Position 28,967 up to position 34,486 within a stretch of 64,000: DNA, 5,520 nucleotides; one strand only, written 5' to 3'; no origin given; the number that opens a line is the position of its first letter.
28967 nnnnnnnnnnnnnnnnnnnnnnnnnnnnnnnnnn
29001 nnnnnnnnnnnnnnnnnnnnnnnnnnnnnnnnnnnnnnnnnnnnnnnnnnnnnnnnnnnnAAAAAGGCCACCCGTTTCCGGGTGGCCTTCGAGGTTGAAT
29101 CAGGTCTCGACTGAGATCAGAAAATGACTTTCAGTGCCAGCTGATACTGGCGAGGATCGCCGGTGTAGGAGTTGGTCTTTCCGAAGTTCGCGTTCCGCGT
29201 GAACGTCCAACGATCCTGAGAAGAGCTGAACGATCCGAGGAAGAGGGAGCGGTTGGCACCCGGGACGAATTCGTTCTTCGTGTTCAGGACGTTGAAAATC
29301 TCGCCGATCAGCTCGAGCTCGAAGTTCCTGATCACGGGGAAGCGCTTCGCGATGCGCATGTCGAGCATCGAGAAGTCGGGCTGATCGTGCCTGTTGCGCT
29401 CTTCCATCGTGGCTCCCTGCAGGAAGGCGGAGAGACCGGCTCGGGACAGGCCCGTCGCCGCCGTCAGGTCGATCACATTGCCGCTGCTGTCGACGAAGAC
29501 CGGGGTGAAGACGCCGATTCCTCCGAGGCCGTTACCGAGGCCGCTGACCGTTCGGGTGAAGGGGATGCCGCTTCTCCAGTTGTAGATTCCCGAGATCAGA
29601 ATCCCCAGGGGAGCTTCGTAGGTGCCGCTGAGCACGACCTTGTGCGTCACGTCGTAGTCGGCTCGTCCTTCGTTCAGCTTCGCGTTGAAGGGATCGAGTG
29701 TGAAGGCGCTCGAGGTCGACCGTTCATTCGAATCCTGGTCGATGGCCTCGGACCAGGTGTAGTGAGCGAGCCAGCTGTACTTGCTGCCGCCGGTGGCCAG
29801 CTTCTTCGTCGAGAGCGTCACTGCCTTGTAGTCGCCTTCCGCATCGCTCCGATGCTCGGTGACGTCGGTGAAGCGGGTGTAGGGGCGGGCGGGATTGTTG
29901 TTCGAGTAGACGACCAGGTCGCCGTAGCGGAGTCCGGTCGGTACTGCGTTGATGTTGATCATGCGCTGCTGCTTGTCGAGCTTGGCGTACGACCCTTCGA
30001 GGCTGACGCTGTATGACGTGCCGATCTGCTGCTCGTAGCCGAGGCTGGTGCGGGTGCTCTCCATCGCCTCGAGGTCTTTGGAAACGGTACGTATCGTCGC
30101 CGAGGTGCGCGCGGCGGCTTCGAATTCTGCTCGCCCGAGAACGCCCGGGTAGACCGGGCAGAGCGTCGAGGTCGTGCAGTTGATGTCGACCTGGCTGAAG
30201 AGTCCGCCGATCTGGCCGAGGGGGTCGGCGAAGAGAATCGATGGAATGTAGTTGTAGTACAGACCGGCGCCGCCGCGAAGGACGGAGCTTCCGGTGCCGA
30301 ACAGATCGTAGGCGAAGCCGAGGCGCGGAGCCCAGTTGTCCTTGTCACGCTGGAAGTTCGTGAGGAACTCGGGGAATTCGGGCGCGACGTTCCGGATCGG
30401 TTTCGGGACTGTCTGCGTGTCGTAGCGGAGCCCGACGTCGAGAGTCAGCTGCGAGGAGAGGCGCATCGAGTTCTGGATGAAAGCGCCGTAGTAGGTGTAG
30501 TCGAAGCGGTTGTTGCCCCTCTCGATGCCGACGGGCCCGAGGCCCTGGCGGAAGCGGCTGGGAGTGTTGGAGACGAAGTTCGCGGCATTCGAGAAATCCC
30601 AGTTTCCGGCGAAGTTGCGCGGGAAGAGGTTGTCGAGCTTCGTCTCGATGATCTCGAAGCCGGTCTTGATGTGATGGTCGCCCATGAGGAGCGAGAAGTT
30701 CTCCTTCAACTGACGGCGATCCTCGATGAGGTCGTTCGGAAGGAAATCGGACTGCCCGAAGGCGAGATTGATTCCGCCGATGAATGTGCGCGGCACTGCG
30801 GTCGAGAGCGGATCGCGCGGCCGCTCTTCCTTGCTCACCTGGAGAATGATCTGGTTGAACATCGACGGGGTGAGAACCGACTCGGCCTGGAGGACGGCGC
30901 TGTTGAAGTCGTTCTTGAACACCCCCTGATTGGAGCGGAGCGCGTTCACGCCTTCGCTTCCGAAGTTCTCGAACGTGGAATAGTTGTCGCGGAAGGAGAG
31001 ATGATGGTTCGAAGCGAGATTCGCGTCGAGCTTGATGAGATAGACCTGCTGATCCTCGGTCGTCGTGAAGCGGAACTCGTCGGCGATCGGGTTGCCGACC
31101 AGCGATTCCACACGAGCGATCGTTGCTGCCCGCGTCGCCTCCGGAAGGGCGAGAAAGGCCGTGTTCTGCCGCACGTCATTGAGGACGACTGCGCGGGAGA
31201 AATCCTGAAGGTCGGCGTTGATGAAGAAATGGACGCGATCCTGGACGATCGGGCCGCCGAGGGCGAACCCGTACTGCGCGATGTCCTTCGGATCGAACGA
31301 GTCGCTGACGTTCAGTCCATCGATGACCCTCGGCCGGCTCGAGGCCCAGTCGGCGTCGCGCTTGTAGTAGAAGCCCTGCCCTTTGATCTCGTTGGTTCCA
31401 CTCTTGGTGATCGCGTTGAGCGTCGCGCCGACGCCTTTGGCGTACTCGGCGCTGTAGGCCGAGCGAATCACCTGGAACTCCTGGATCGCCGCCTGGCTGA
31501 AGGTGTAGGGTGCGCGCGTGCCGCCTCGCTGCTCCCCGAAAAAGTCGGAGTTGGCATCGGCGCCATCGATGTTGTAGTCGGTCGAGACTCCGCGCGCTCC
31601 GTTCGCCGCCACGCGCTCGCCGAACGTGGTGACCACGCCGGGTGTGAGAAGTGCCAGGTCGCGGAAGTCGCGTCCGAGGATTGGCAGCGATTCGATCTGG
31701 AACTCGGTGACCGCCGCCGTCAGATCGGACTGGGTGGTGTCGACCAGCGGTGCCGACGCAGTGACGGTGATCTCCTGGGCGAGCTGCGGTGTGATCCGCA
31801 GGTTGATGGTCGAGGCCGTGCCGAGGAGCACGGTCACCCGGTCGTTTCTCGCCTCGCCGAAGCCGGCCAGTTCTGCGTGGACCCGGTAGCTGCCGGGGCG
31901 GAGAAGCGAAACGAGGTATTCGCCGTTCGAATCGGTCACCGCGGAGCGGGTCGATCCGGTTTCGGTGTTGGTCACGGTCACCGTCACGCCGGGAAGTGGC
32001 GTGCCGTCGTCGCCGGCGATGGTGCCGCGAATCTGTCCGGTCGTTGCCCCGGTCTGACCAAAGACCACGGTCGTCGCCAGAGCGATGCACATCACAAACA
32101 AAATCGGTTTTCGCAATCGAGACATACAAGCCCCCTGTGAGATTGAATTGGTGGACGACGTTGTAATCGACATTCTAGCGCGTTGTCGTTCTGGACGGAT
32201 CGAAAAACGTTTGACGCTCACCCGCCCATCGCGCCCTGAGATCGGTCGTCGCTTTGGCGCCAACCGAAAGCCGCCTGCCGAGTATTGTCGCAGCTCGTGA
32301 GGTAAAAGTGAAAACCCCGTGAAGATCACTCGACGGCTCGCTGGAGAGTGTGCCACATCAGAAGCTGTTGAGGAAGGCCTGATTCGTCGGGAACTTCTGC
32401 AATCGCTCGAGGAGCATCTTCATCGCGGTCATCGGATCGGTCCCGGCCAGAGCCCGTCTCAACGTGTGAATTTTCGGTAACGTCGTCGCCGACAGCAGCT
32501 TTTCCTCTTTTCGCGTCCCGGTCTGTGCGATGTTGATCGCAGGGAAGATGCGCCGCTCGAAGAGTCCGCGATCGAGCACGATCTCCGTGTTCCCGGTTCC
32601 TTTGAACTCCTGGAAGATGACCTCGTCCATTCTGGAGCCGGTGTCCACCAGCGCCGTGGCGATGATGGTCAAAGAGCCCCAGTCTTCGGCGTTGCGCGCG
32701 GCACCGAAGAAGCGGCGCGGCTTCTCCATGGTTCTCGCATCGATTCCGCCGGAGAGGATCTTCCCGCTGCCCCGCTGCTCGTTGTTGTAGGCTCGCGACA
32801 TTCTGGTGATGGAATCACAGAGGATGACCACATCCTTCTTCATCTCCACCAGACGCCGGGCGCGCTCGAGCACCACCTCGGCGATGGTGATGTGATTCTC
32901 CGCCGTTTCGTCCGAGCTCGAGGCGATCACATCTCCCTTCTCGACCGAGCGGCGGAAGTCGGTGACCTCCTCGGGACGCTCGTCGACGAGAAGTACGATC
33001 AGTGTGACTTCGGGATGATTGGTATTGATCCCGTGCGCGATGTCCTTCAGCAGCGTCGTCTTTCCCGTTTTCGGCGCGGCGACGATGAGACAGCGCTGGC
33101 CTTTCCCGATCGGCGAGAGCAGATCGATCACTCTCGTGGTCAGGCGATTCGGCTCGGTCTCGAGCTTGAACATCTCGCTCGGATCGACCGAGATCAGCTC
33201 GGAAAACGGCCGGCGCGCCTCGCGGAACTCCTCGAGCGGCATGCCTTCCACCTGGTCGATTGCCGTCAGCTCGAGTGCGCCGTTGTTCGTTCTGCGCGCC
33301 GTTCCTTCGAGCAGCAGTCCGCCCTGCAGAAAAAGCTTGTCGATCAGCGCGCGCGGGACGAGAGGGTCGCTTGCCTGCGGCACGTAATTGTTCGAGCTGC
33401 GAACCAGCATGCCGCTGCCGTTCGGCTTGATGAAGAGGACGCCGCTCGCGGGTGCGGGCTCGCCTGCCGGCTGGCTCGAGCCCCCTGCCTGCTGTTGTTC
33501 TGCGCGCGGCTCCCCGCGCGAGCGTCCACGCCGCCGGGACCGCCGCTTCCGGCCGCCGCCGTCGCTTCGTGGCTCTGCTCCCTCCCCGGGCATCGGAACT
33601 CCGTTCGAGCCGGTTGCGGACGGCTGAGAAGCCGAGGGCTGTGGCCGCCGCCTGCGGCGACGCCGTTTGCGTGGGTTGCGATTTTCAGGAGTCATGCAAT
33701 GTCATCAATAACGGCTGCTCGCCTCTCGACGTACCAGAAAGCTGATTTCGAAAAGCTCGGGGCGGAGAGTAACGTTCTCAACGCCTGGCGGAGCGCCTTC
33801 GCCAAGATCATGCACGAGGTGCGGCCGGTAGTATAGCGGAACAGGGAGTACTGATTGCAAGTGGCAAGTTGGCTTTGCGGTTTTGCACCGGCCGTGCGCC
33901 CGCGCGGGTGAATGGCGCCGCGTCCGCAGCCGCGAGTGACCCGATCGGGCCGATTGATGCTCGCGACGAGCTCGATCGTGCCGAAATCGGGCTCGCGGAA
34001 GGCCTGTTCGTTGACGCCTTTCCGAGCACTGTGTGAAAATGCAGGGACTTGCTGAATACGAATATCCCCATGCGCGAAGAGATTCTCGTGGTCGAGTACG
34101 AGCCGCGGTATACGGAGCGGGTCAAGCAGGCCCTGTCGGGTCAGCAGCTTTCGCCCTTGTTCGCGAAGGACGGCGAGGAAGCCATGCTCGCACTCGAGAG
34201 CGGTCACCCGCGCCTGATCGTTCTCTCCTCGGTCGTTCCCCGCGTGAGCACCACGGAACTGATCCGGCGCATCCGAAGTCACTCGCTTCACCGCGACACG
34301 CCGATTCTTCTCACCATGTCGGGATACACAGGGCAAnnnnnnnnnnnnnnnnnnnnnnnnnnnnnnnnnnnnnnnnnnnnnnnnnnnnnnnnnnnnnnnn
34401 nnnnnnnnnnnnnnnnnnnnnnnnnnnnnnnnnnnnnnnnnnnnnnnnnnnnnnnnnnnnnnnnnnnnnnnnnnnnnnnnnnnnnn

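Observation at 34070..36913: Ser/Thr-kinase-like protein carrying a periplasmic TonB C-terminal domain next to a TonB-dependent receptor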

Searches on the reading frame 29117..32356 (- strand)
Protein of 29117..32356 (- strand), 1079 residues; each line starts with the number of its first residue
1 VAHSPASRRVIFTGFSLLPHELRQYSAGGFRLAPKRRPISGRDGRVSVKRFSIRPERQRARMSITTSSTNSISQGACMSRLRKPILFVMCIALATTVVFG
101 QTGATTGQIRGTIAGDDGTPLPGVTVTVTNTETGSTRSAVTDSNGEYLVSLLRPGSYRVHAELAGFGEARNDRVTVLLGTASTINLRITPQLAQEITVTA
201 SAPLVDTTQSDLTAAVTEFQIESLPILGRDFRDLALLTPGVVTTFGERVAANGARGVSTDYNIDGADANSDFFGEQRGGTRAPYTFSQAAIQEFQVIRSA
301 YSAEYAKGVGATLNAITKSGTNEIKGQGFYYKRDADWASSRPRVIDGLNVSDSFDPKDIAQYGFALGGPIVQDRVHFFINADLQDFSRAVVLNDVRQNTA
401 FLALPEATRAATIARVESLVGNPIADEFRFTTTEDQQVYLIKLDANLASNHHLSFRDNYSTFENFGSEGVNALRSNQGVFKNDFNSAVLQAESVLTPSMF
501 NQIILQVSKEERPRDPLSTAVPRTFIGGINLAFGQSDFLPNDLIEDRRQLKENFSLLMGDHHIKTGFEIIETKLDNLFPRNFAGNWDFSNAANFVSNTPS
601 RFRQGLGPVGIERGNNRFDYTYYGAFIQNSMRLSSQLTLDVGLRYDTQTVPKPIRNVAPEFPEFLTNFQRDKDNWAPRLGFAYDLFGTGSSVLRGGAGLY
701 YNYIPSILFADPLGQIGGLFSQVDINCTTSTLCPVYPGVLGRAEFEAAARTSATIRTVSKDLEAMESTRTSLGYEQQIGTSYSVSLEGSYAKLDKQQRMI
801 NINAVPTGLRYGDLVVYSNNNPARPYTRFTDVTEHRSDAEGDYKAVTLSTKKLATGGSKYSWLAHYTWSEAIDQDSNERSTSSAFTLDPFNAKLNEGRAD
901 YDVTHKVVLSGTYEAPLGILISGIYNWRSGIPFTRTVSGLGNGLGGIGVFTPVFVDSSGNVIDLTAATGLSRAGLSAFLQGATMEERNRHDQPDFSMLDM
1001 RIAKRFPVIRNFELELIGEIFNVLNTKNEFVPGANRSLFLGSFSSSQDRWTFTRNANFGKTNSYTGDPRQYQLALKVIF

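Call 7: search_protein_families(library=pfam, proteins=[window:29117-32356:-], max_evalue=0.001)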
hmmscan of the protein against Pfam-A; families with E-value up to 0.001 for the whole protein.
window:29117-32356:- (1079 aa): 7 families
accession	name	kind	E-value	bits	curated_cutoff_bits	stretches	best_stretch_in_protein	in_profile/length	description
PF25183.1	OMP_b-brl_4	-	2.2e-82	278.2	30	2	414-1072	140-838/838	Outer membrane beta barrel domain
PF13620.12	CarboxypepD_reg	-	4.4e-19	69.1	32.3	1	108-188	1-81/82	Carboxypeptidase regulatory-like domain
PF00593.30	TonB_dep_Rec_b-barrel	-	1.9e-07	31.8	27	1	478-929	102-396/436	TonB dependent receptor-like, beta-barrel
PF13715.12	CarbopepD_reg_2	-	1.9e-07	31.4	32.2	1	109-188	1-74/88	CarboxypepD_reg-like domain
PF17210.9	SdrD_B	-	1.3e-05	25.8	29.7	1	117-162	20-65/112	SdrD B-like domain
PF02369.22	Big_1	-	0.00024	21.6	34.9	1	103-165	15-82/93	Bacterial Ig-like domain (group 1)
PF17802.7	SpaA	-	0.00097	19.7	23.1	0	116-160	11-57/91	Prealbumin-like fold domain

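Call 17: search_protein_families(library=ncbifam, proteins=[window:29117-32356:-], max_evalue=0.00001)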
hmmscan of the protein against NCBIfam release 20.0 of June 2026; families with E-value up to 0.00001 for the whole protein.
window:29117-32356:- (1079 aa): 0 families

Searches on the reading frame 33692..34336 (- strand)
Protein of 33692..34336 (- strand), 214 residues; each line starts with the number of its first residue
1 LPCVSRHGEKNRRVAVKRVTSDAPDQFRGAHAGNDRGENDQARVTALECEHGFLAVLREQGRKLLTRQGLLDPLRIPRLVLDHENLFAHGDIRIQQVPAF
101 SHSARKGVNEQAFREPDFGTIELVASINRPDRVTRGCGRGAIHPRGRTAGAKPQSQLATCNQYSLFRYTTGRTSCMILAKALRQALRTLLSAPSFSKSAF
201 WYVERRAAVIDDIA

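Call 7: search_protein_families(library=pfam, proteins=[window:33692-34336:-], max_evalue=0.001)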
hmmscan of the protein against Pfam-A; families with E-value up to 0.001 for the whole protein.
window:33692-34336:- (214 aa): 0 families
